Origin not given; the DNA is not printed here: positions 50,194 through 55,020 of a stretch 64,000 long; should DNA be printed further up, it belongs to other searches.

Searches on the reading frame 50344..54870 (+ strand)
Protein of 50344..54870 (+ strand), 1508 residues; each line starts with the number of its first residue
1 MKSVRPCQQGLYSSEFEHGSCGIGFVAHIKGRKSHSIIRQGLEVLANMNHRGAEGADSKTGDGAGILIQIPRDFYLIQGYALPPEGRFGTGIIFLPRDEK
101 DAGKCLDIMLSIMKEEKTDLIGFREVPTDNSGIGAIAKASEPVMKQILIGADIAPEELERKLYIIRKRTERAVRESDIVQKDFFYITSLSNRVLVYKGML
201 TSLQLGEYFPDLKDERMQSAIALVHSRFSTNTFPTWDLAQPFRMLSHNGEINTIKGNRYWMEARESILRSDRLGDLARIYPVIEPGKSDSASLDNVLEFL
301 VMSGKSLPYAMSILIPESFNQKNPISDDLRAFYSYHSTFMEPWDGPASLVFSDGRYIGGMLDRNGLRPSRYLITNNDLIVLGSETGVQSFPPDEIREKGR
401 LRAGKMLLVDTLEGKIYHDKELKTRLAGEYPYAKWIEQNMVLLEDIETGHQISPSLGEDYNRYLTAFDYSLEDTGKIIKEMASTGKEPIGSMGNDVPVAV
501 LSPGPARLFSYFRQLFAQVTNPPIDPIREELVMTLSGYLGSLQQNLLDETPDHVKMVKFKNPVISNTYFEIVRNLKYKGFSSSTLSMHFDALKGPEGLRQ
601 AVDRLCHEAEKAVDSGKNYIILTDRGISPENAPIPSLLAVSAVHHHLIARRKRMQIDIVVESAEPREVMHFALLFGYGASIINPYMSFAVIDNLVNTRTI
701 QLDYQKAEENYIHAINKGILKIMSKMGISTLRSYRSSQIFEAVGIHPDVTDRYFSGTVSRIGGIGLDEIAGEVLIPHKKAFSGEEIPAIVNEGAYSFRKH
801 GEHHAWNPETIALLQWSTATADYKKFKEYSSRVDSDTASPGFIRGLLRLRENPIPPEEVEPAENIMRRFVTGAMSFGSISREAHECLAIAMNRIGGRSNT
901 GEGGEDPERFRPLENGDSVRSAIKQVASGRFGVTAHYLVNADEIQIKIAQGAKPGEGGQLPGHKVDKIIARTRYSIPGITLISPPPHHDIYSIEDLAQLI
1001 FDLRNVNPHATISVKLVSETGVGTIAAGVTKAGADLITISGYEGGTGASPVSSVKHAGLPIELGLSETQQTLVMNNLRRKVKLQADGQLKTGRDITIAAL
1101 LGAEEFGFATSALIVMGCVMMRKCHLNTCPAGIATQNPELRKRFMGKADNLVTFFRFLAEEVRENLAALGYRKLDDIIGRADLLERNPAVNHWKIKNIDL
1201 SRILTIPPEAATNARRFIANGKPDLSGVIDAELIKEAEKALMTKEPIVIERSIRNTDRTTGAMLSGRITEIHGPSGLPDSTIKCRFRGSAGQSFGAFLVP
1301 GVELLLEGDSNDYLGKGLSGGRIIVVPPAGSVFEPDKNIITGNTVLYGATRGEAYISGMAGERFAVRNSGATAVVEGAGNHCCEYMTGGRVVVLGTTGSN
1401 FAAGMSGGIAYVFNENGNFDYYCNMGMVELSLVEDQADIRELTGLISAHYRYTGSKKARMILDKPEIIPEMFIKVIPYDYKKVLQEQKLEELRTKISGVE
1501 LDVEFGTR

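Call 68: search_protein_families(library=pfam, proteins=[window:50344-54870:+], max_evalue=0.00001)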
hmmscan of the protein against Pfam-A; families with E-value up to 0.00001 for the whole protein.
window:50344-54870:+ (1508 aa): 4 families
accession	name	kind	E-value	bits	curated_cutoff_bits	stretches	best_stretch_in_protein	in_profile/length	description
PF00310.26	GATase_2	-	5e-169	562.9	19.9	1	21-435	1-420/420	Glutamine amidotransferases class-II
PF01645.23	Glu_synthase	-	7.4e-148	493.1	20.4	1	805-1171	2-368/369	Conserved region in glutamate synthase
PF04898.20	Glu_syn_central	-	4.1e-110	368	22.8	1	464-746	3-277/277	Glutamate synthase central domain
PF01493.24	GXGXG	-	2.4e-82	275.5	32.5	1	1252-1438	2-188/190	GXGXG motif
